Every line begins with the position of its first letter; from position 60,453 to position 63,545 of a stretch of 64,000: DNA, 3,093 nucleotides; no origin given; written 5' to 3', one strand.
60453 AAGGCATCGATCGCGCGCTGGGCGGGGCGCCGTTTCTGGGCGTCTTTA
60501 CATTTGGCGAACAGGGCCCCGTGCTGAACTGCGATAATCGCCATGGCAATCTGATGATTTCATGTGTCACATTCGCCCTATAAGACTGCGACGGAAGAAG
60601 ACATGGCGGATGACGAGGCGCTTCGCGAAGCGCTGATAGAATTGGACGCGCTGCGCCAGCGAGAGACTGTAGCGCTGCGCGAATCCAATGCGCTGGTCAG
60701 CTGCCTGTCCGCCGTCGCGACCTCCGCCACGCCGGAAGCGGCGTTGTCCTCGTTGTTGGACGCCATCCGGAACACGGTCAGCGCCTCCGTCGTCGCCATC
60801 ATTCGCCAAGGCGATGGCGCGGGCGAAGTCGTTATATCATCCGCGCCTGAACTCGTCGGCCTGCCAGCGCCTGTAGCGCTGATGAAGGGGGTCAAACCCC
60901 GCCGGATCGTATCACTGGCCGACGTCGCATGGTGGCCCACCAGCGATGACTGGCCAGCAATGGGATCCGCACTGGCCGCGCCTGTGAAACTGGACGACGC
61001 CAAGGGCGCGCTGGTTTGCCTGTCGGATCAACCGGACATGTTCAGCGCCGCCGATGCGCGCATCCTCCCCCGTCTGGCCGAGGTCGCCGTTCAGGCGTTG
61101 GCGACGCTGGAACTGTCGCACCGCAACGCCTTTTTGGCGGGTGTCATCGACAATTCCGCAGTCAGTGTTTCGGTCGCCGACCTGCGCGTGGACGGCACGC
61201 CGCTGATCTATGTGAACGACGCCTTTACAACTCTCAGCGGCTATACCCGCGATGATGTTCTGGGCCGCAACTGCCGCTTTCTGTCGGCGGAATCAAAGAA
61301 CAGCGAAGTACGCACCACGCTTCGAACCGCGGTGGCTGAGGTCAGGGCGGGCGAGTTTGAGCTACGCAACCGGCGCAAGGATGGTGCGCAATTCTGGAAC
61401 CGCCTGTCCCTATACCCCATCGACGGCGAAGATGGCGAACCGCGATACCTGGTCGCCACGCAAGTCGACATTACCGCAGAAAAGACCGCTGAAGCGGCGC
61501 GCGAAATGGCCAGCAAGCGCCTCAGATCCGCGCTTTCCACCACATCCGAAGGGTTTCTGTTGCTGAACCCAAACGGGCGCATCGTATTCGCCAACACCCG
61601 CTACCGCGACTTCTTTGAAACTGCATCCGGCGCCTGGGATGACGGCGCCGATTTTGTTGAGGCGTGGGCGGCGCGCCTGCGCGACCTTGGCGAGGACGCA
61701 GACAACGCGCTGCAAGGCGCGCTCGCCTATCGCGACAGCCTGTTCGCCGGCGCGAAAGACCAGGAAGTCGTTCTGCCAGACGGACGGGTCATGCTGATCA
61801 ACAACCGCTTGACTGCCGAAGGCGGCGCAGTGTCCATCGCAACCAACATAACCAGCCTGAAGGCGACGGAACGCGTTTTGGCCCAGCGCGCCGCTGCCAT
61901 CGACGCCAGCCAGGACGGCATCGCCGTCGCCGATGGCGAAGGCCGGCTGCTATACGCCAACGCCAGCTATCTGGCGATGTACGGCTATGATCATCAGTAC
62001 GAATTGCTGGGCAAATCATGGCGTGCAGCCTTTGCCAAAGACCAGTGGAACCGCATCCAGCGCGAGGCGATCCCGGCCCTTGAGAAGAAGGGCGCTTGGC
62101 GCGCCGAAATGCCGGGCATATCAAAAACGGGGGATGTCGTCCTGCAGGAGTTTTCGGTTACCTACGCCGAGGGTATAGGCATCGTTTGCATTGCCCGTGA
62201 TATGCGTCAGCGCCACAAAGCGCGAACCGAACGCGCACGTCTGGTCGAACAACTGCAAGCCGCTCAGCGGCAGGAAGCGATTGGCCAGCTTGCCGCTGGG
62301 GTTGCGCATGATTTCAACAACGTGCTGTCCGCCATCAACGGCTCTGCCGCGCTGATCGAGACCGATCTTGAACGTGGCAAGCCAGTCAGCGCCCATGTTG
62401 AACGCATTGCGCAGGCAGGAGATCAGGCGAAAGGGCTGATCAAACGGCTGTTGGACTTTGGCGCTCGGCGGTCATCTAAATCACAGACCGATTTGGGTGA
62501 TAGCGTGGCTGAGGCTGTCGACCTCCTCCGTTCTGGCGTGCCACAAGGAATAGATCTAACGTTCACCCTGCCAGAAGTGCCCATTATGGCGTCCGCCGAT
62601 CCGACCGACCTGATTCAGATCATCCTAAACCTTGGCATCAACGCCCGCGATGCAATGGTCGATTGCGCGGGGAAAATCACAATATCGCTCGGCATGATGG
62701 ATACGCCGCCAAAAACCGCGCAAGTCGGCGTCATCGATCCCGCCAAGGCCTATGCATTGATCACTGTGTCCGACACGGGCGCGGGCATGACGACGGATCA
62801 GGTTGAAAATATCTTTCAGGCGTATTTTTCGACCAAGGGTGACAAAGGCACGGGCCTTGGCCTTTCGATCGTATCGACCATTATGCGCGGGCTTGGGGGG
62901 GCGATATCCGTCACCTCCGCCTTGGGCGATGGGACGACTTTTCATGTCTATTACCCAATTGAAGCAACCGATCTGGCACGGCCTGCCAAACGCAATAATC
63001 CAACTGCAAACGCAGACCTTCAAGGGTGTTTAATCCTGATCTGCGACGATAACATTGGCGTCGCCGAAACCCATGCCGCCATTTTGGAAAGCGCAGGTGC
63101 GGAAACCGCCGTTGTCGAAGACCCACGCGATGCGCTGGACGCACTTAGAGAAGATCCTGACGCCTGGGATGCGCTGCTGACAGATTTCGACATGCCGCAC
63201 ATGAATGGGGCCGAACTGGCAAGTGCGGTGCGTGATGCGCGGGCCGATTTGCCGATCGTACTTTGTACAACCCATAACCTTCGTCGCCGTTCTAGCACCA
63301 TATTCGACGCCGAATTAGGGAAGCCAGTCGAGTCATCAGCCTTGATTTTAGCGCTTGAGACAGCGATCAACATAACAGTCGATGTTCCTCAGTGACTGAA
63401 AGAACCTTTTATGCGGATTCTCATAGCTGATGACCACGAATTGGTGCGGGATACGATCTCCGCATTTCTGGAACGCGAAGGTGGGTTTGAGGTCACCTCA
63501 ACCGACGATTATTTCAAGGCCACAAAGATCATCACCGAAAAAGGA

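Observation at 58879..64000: Globin + FIST/NosP + LOV-containing hybrid kinase + LuxR regulator: candidate light-and-NO integrating signalling system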

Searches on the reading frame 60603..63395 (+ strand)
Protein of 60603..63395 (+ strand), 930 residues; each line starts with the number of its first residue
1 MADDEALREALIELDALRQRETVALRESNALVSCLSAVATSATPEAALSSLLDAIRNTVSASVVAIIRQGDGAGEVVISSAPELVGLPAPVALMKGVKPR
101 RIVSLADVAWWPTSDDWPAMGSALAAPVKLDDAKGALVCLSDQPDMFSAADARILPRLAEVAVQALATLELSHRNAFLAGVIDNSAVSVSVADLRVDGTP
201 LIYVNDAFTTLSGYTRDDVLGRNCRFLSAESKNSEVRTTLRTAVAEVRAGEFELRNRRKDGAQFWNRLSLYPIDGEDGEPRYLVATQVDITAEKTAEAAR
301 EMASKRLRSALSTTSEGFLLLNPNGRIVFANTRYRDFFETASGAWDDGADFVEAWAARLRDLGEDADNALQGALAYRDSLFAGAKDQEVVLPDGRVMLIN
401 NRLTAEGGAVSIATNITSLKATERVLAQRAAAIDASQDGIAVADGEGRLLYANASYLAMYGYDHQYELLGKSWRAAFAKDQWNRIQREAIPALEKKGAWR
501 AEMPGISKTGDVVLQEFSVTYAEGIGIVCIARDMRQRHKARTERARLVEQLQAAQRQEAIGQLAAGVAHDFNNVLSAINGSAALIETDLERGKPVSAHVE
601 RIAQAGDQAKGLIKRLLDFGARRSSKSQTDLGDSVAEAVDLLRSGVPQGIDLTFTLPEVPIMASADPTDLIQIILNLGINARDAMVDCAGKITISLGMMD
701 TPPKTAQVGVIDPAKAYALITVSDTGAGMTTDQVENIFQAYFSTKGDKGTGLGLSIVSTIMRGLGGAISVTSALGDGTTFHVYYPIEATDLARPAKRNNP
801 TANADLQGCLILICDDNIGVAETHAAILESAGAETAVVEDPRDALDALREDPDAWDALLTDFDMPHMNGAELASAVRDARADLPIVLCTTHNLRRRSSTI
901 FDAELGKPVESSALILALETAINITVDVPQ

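Call 3: search_protein_families(library=pfam, proteins=[window:60603-63395:+], max_evalue=0.01)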
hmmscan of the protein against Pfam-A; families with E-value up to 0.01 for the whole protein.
window:60603-63395:+ (930 aa): 10 families
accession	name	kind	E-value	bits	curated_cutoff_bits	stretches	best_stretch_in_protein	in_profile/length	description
PF13426.13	PAS_9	-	1.2e-30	106.3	27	2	197-292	10-103/103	PAS domain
PF08448.16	PAS_4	-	5.3e-24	85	23.1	2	434-538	2-109/110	PAS fold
PF00989.32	PAS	-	7.6e-21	74.7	22.6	2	178-289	3-112/113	PAS fold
PF13188.13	PAS_8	-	4.7e-20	71.2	21.8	3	431-475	5-45/65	PAS domain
PF02518.31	HATPase_c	-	1.2e-18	68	26.4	1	666-786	2-109/111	Histidine kinase-, DNA gyrase B-, and HSP90-like ATPase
PF12860.13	PAS_7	-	3.7e-15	56.5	27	1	313-423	3-114/115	PAS fold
PF08447.18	PAS_3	-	3.9e-15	56.3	25.6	2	202-286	2-88/89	PAS fold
PF00072.30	Response_reg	-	6.6e-14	52.5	30.2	1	811-897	1-85/111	Response regulator receiver domain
PF00512.31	HisKA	-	2e-07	31.4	26.9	1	561-620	3-61/66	His Kinase A (phospho-acceptor) domain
PF13185.12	GAF_2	-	2.7e-06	28.1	28.6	1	42-166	2-135/136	GAF domain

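Call 4: search_protein_families(library=ncbifam, proteins=[window:60603-63395:+], max_evalue=0.01)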
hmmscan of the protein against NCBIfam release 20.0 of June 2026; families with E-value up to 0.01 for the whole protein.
window:60603-63395:+ (930 aa): 110 families (the best 25 are shown)
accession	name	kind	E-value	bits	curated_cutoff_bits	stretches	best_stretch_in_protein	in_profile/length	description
NF010076.0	PRK13557.1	subfamily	1.1e-87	294.7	631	2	449-892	55-499/540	histidine kinase famiy protein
NF010411.0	PRK13837.1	equivalog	1.5e-79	268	647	1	529-926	420-816/828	two-component system VirA-like sensor kinase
NF046020.1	HisKinCckABruc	equivalog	9.9e-65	218.9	1000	3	542-887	462-828/868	cell cycle histidine kinase CckA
NF052574.1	HisKinEspCMyxo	equivalog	1.9e-54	185.1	1200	2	422-881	279-736/785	serine histidine kinase EspC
NF046026.1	HisKinCckACaul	equivalog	3e-52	177.7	1000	1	544-887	286-637/678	cell cycle histidine kinase CckA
NF008468.0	PRK11360.1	equivalog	1.1e-46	159.5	646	1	429-789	270-611/616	two-component system sensor histidine kinase AtoS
NF052573.1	HisKinEspAMyxo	equivalog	8e-44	149.8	1400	1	414-876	241-698/755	serine histidine kinase EspA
TIGR00229.1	sensory_box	domain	5.1e-36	123.6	22.9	2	175-299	4-125/126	PAS domain S-box protein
NF007688.0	PRK10364.1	equivalog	1.3e-35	123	479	1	538-789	218-454/460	two-component system sensor histidine kinase ZraS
NF052652.1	YtvA_fam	equivalog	1.7e-35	122.7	250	1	178-308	2-132/243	YtvA family blue-light photoreceptor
TIGR02956.1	TMAO_torS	equivalog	2.5e-34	118.6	676.5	1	552-922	456-820/967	TMAO reductase system sensor histidine kinase/response regulator TorS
NF041777.1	sens_FixL_Rhizob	equivalog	2e-33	115.8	850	2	531-788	233-483/485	sensor protein FixL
NF010077.0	PRK13559.1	subfamily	3.2e-32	111.8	361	1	167-312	35-178/364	hypothetical protein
NF008302.0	PRK11091.1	equivalog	2.7e-30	105.3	838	1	542-921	267-642/779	aerobic respiration two-component sensor histidine kinase ArcB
TIGR02938.1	nifL_nitrog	equivalog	1.1e-29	103.3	242.45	2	181-336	9-161/494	nitrogen fixation negative regulator NifL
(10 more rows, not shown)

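Call 11: find_homologous_proteins(query=window:60603-63395:+)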
Query window:60603-63395:+ (930 aa): 350 proteins with E <= 0.001 among 8000 candidates; the best 120 are listed.
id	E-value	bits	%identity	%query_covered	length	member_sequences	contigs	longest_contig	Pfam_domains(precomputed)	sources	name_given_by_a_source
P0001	0.0e+0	2005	99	100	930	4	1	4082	PF08447.19,PF13426.14,PF13188.14,PF13185.13,PF12860.14,PF08448.17,PF02518.32,PF00512.32,PF00989.32,PF00072.31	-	-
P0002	0.0e+0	1488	75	99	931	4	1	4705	PF08447.19,PF13426.14,PF13188.14,PF13185.13,PF12860.14,PF08448.17,PF02518.32,PF00512.32,PF00989.32,PF00072.31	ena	-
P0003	0.0e+0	1475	74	99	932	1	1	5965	PF08447.19,PF13426.14,PF13188.14,PF13185.13,PF12860.14,PF08448.17,PF02518.32,PF00512.32,PF00989.32,PF00072.31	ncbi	-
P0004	0.0e+0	1457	75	98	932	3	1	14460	PF08447.19,PF13426.14,PF13188.14,PF13185.13,PF12860.14,PF08448.17,PF02518.32,PF00512.32,PF00989.32,PF00072.31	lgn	-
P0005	0.0e+0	1450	72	99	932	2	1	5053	PF08447.19,PF13426.14,PF13188.14,PF12860.14,PF08448.17,PF02518.32,PF00512.32,PF00989.32,PF00072.31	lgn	-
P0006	0.0e+0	1448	73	98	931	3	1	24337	PF08447.19,PF13426.14,PF13188.14,PF13185.13,PF12860.14,PF08448.17,PF02518.32,PF00512.32,PF00989.32,PF00072.31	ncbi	-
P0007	0.0e+0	1443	72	99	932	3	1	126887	PF08447.19,PF13426.14,PF13188.14,PF13185.13,PF12860.14,PF08448.17,PF02518.32,PF00512.32,PF00989.32,PF00072.31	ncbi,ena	-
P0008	0.0e+0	1431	72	99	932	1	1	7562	PF08447.19,PF13426.14,PF13188.14,PF12860.14,PF08448.17,PF02518.32,PF00512.32,PF00989.32,PF00072.31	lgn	-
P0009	0.0e+0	1429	71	99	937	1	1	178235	PF08447.19,PF13426.14,PF13188.14,PF13185.13,PF12860.14,PF08448.17,PF02518.32,PF00512.32,PF00989.32,PF00072.31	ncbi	ncbi:MAG: PAS domain S-box protein [Pseudomonadota bacterium]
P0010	0.0e+0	1428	72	100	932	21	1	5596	PF08447.19,PF13426.14,PF13188.14,PF12860.14,PF08448.17,PF02518.32,PF00512.32,PF00989.32,PF00072.31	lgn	-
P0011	0.0e+0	1426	72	99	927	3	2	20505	PF08447.19,PF13426.14,PF13188.14,PF12860.14,PF08448.17,PF02518.32,PF00512.32,PF00989.32,PF00072.31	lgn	-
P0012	0.0e+0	1403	74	92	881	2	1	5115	PF08447.19,PF13426.14,PF13188.14,PF12860.14,PF08448.17,PF02518.32,PF00512.32,PF00989.32,PF00072.31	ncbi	-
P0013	0.0e+0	1399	70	99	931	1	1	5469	PF08447.19,PF13426.14,PF13188.14,PF12860.14,PF08448.17,PF02518.32,PF00512.32,PF00989.32,PF00072.31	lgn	-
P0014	0.0e+0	1356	69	99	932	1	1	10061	PF08447.19,PF13426.14,PF13188.14,PF13185.13,PF12860.14,PF08448.17,PF02518.32,PF00512.32,PF00989.32,PF00072.31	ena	-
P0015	0.0e+0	1346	74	89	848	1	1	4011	PF08447.19,PF13426.14,PF13188.14,PF12860.14,PF08448.17,PF02518.32,PF00512.32,PF00989.32,PF00072.31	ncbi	-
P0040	5.0e-246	837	46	99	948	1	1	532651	PF08447.19,PF13426.14,PF13188.14,PF12860.14,PF08448.17,PF02518.32,PF00512.32,PF00989.32,PF00072.31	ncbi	ncbi:MAG: PAS domain-containing protein [Rhodospirillales bacterium]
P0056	1.5e-200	686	41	98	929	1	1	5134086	PF08447.19,PF13426.14,PF13188.14,PF13185.13,PF12860.14,PF08448.17,PF02518.32,PF00512.32,PF00989.32,PF00072.31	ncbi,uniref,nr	ncbi:PAS domain S-box protein [Acuticoccus sp. I52.16.1]|uniref:PAS domain-containing sensor histidi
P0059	4.0e-196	672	44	66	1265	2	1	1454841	PF08447.19,PF13426.14,PF13188.14,PF12860.14,PF08448.17,PF02518.32,PF00512.32,PF00989.32,PF00072.31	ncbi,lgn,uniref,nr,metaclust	ncbi:PAS domain S-box-containing protein [Albimonas donghaensis]|uniref:histidine kinase n=1 Tax=Alb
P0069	1.6e-167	577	40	99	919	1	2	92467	PF08447.19,PF13426.14,PF13188.14,PF12860.14,PF08448.17,PF02518.32,PF00512.32,PF00989.32,PF00072.31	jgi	jgi:PAS domain S-box-containing protein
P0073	5.9e-165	569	40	79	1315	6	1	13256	PF08447.19,PF13426.14,PF13188.14,PF13185.13,PF12860.14,PF01590.33,PF08448.17,PF02518.32,PF00512.32,PF00989.32,PF00072.31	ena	-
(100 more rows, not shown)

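Call 57: find_encoding_contigs(protein=P0056, flank=6000, max_places=1)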
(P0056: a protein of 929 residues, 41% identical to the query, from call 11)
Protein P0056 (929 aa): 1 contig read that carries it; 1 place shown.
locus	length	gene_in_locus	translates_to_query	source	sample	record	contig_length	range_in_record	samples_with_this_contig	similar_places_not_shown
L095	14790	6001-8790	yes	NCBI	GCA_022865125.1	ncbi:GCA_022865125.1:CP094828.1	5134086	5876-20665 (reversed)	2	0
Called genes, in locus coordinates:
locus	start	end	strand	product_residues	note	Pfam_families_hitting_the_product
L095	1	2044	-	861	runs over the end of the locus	PF13641:Glyco_tranf_2_3, PF00535:Glycos_transf_2, PF13632:Glyco_trans_2_3 (weak)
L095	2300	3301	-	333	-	PF00126:HTH_1, PF03466:LysR_substrate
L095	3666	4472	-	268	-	PF25145:NfeD1b_N (weak), PF01972:SDH_protease (weak), PF01343:Peptidase_S49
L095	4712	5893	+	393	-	PF08495:FIST, PF10442:FIST_C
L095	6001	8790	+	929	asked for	PF13426:PAS_9, PF00989:PAS, PF08448:PAS_4, PF13188:PAS_8, PF13426:PAS_9, PF00512:HisKA, PF02518:HATPase_c, PF00072:Response_reg, +4 more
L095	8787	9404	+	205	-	PF00072:Response_reg, PF00196:GerE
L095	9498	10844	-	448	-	PF03721:UDPG_MGDP_dh_N, PF03720:UDPG_MGDP_dh_C (weak)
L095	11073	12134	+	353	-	PF01207:Dus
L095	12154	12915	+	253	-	PF02654:CobS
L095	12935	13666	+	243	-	PF13650:Asp_protease_2, PF13975:gag-asp_proteas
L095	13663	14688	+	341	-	PF02277:DBI_PRT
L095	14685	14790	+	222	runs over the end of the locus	PF03167:UDG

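Call 58: find_encoding_contigs(protein=P0059, flank=6000, max_places=1)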
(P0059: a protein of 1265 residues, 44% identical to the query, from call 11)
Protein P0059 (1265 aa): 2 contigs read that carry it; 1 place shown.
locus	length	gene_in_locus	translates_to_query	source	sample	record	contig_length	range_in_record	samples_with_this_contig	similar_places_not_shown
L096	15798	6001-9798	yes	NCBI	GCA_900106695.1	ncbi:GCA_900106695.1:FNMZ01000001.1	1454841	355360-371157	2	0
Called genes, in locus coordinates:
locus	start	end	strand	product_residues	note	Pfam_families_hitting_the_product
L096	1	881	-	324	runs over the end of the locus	PF04055:Radical_SAM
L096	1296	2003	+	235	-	PF00834:Ribul_P_3_epim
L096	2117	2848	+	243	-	PF00106:adh_short, PF23441:SDR, PF13561:adh_short_C2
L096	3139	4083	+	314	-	PF20597:pAdhesive_15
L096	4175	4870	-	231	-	-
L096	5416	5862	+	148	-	PF00042:Globin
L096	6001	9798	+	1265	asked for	PF00989:PAS, PF08448:PAS_4, PF13426:PAS_9, PF12860:PAS_7, PF00989:PAS, PF13188:PAS_8, PF13426:PAS_9, PF02518:HATPase_c, +4 more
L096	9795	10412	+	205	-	PF00072:Response_reg, PF00196:GerE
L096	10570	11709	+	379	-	-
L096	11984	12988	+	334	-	PF13379:NMT1_2 (faint), PF09084:NMT1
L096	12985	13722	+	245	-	PF00005:ABC_tran, PF13304:AAA_21 (faint)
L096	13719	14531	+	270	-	PF00528:BPD_transp_1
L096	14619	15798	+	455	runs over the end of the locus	PF07995:GSDH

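Call 59: find_encoding_contigs(protein=P0040, flank=6000, max_places=1)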
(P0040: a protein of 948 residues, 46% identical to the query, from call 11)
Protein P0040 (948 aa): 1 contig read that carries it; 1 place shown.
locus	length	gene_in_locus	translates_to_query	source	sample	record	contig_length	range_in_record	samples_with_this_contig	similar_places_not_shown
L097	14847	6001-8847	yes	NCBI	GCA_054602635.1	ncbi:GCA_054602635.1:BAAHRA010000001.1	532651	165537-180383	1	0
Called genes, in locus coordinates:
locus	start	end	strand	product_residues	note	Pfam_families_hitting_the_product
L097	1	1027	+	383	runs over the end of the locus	PF01098:FTSW_RODA_SPOVE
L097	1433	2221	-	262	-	PF12728:HTH_17, PF14417:MEDS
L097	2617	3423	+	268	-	PF02798:GST_N (weak), PF13417:GST_N_3 (weak), PF14497:GST_C_3, PF00043:GST_C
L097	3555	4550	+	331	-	PF27522:YDMC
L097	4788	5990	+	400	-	PF08495:FIST, PF10442:FIST_C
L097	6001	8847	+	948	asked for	PF00989:PAS, PF13426:PAS_9, PF12860:PAS_7, PF00989:PAS, PF08448:PAS_4, PF13426:PAS_9, PF02518:HATPase_c, PF00072:Response_reg, +3 more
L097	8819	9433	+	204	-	PF00072:Response_reg, PF00196:GerE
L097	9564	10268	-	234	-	PF07298:NnrU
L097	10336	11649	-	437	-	PF16952:Gln-synt_N_2, PF00120:Gln-synt_C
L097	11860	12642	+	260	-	PF05013:FGase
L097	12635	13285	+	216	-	PF00857:Isochorismatase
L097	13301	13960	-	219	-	PF00578:AhpC-TSA, PF08534:Redoxin, PF10417:1-cysPrx_C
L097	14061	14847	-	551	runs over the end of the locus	PF00732:GMC_oxred_N, PF00890:FAD_binding_2 (faint), PF01266:DAO (weak), PF05199:GMC_oxred_C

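Call 60: find_encoding_contigs(protein=P0069, flank=6000, max_places=1)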
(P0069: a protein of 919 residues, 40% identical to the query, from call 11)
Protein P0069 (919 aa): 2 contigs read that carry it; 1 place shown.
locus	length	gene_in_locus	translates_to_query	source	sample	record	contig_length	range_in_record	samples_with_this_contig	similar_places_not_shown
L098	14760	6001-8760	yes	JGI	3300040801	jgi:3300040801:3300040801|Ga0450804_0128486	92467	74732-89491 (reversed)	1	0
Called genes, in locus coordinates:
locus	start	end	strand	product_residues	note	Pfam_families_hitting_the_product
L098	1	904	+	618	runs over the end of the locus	PF17803:Cadherin_4, PF19076:CshA_repeat (faint), PF17892:Cadherin_5, PF17963:Big_9, PF17803:Cadherin_4, PF17892:Cadherin_5, PF17963:Big_9, PF03160:Calx-beta (weak)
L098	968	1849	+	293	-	PF03160:Calx-beta (weak)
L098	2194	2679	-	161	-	PF12625:Arabinose_bd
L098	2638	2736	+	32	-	-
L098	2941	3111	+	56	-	-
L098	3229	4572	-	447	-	PF03808:Glyco_tran_WecG, PF02397:Bac_transf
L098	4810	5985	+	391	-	PF08495:FIST, PF10442:FIST_C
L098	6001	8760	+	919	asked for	PF00989:PAS, PF08447:PAS_3, PF08448:PAS_4, PF13426:PAS_9, PF08448:PAS_4 (weak), PF00512:HisKA, PF02518:HATPase_c, PF00072:Response_reg, +2 more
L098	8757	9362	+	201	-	PF00072:Response_reg, PF00196:GerE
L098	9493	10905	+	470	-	-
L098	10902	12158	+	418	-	-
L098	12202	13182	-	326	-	PF13439:Glyco_transf_4, PF20706:GT4-conflict, PF00534:Glycos_transf_1, PF13692:Glyco_trans_1_4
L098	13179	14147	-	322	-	PF00535:Glycos_transf_2, PF10111:Glyco_tranf_2_2, PF13641:Glyco_tranf_2_3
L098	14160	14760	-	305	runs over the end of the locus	PF00535:Glycos_transf_2, PF10111:Glyco_tranf_2_2, PF13641:Glyco_tranf_2_3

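Call 81: search_protein_families(library=pfam, proteins=[P0059, P0073], max_evalue=0.001)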
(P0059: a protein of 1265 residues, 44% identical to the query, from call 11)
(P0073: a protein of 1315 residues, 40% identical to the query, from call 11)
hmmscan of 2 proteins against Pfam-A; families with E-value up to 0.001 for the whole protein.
P0059 (1265 aa): 9 families
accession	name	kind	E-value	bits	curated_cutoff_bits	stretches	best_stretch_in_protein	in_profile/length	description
PF13426.13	PAS_9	-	8.5e-28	97.1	27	2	303-397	10-103/103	PAS domain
PF00989.32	PAS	-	8.7e-25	87.4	22.6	2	307-391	24-109/113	PAS fold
PF08448.16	PAS_4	-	6e-24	84.8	23.1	3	304-398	15-108/110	PAS fold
PF12860.13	PAS_7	-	2.5e-19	70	27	1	416-528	1-114/115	PAS fold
PF13188.13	PAS_8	-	6.5e-19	67.5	21.8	1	536-589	5-57/65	PAS domain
PF02518.31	HATPase_c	-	1.5e-18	67.6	26.4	1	914-995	29-110/111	Histidine kinase-, DNA gyrase B-, and HSP90-like ATPase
PF00072.30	Response_reg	-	4.1e-14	53.1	30.2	1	1073-1182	2-109/111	Response regulator receiver domain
PF08447.18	PAS_3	-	6.5e-12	46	25.6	1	307-391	2-88/89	PAS fold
PF00512.31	HisKA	-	1e-05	25.9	26.9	1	668-727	5-63/66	His Kinase A (phospho-acceptor) domain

P0073 (1315 aa): 11 families
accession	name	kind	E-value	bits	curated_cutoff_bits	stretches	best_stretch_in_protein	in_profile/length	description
PF08448.16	PAS_4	-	3e-33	114.8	23.1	3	565-669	7-109/110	PAS fold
PF13426.13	PAS_9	-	9e-27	93.8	27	2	566-667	4-103/103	PAS domain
PF12860.13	PAS_7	-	2.7e-25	89.2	27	1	694-808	2-115/115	PAS fold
PF00989.32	PAS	-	8.2e-25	87.5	22.6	2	562-661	10-109/113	PAS fold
PF02518.31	HATPase_c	-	1.2e-18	68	26.4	1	1051-1172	2-108/111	Histidine kinase-, DNA gyrase B-, and HSP90-like ATPase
PF13188.13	PAS_8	-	1.3e-16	60.3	21.8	1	816-858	5-43/65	PAS domain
PF00072.30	Response_reg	-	1.7e-15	57.5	30.2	1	1196-1302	1-108/111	Response regulator receiver domain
PF01590.32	GAF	-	4.8e-15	56.7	22.4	1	274-414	3-132/133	GAF domain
PF13185.12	GAF_2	-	9.5e-10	39.3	28.6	2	264-415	6-135/136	GAF domain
PF08447.18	PAS_3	-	1.7e-09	38.2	25.6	1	578-659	4-86/89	PAS fold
PF00512.31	HisKA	-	6.4e-06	26.6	26.9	1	946-1004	3-60/66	His Kinase A (phospho-acceptor) domain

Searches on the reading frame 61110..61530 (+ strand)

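Call 5: search_solved_structures(query=window:61110-61530:+, show_alignments=3, max_evalue=0.00001)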
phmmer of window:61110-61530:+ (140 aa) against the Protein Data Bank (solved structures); distinct sequences matched with E-value up to 0.00001: 154 (the best 60 are shown).
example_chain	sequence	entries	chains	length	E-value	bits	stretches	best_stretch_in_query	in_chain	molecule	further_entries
29lw_A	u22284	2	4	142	1.3e-24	89.9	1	8-139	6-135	Sensory box protein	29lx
3sw1_A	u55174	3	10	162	1.6e-24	89.6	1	8-139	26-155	Sensory box protein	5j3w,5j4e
8a33_A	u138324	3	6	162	1.6e-24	89.6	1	8-139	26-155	Sensory box protein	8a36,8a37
5luv_A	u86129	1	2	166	1.9e-24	89.4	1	8-139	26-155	Putative PAS/PAC sensor protein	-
7r4s_A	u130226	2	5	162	4.2e-24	88.3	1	8-139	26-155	Sensory box protein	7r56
8q5e_A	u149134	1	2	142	4.7e-24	88.1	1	8-139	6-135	Sensory box protein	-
6gg9_A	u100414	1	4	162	4.8e-23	84.8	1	8-139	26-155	Sensory box protein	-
6hmj_A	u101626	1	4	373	7.4e-23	84.2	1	13-126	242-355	Putative PAS/PAC sensor protein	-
4r38_A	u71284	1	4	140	2.8e-22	82.3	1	18-132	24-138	Blue-light-activated histidine kinase 2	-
7ob0_A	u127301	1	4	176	8e-22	80.9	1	10-130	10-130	LOV protein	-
4r3a_A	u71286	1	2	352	1.1e-21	80.5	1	18-133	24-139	Blue-light-activated histidine kinase 2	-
6rhg_A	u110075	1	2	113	2.1e-21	79.6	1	22-124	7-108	Multi-sensor hybrid histidine kinase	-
7a6p_A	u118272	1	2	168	2.5e-21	79.3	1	10-134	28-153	Putative Sensory box protein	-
9vf7_A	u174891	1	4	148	3.2e-21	79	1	14-134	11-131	histidine kinase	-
8a7f_A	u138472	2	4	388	3.6e-21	78.8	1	11-133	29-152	Putative Sensory box protein,Sensor protein FixL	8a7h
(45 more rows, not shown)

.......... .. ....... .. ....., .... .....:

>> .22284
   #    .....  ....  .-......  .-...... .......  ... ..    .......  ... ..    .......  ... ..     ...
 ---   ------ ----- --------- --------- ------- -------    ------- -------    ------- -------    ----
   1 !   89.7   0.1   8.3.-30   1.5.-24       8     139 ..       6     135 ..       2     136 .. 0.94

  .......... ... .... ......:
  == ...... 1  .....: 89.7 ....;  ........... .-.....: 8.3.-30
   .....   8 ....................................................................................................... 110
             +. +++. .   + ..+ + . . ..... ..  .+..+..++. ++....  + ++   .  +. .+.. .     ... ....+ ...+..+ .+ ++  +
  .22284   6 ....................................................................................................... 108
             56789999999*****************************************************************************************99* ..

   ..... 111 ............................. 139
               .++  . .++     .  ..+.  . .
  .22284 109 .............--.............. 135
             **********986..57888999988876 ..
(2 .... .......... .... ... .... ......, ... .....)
